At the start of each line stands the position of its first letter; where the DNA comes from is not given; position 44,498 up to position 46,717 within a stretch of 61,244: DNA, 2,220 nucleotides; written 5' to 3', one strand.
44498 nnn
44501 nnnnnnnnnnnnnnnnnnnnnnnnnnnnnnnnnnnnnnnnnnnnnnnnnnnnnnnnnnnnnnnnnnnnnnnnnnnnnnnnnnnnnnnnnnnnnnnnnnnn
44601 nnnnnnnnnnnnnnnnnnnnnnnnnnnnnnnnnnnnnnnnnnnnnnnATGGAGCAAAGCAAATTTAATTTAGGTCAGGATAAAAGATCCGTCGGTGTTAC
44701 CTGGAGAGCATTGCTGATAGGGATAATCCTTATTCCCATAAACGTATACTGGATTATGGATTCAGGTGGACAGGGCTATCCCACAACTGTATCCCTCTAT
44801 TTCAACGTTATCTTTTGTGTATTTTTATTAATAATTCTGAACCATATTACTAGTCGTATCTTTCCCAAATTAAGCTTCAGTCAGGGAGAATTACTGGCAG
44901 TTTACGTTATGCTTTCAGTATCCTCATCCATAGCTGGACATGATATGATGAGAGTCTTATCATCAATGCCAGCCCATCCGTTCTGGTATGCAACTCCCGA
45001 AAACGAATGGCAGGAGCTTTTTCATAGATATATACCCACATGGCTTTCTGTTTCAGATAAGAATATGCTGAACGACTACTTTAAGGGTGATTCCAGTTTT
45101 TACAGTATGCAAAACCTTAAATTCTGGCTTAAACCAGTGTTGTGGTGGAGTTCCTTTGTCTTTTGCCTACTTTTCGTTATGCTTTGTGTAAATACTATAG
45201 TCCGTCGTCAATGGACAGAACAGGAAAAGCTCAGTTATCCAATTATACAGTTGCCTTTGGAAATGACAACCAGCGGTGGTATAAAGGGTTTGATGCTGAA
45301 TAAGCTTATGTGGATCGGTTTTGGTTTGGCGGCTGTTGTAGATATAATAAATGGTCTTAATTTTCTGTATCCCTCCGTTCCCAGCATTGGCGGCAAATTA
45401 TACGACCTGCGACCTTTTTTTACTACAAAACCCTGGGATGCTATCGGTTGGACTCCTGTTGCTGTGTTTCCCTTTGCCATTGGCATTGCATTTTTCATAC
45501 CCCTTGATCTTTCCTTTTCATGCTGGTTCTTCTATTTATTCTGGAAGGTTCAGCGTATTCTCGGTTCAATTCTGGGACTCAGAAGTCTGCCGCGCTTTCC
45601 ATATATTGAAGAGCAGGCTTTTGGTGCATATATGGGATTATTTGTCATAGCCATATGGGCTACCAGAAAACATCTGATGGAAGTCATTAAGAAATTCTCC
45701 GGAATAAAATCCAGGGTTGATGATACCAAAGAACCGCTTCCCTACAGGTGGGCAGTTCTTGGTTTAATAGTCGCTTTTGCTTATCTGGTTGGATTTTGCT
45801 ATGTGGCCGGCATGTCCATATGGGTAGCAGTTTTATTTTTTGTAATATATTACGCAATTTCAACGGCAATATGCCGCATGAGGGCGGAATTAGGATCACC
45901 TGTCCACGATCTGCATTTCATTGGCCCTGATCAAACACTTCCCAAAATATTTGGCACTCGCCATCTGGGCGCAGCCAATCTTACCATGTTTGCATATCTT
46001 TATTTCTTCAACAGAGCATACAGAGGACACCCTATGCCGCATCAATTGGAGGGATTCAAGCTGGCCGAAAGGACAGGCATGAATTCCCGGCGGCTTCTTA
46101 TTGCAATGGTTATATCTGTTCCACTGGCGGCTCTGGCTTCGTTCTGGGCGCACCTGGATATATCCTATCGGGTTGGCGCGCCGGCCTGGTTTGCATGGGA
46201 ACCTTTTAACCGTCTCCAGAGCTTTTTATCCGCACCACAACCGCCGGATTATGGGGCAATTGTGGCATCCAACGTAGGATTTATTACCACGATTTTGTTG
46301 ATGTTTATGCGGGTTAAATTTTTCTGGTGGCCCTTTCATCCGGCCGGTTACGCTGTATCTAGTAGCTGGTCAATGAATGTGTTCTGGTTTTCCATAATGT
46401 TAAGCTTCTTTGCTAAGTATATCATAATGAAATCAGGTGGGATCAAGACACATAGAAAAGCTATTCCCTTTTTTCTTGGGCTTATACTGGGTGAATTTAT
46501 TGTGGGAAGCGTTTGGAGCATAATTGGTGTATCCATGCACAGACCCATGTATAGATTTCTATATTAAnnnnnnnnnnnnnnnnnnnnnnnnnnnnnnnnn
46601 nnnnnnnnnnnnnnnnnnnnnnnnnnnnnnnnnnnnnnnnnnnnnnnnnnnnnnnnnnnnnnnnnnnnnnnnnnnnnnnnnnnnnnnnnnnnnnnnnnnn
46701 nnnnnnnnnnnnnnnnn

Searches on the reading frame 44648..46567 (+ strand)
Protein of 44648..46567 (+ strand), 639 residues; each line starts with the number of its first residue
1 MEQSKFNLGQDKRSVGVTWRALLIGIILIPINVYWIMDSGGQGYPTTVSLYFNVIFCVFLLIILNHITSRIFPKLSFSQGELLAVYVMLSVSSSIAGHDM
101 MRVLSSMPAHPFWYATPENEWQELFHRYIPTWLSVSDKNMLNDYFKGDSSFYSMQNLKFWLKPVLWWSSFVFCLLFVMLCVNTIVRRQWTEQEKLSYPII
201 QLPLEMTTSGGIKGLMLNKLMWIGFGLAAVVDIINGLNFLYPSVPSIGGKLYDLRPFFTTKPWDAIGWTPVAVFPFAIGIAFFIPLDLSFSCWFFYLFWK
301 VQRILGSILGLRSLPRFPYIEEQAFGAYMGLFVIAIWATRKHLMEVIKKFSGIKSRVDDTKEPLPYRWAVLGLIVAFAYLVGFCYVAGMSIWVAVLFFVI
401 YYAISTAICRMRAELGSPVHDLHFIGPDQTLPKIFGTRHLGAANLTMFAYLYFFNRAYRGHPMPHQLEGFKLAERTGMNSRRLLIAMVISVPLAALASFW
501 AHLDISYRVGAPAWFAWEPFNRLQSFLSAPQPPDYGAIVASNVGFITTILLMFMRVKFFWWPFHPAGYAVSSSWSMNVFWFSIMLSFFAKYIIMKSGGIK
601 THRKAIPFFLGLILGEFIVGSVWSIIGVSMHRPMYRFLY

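Call 39: search_protein_families(library=pfam, proteins=[window:44648-46567:+], max_evalue=0.00001)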
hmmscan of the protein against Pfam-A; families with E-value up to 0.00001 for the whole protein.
window:44648-46567:+ (639 aa): 2 families
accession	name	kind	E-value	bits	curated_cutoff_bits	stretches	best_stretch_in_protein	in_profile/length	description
PF20581.3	DUF6785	-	1.8e-175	584.7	25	1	18-510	1-498/498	Family of unknown function (DUF6785)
PF20580.3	DUF6784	-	3.8e-35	120.5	26.4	1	540-636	3-99/101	Domain of unknown function (DUF6784)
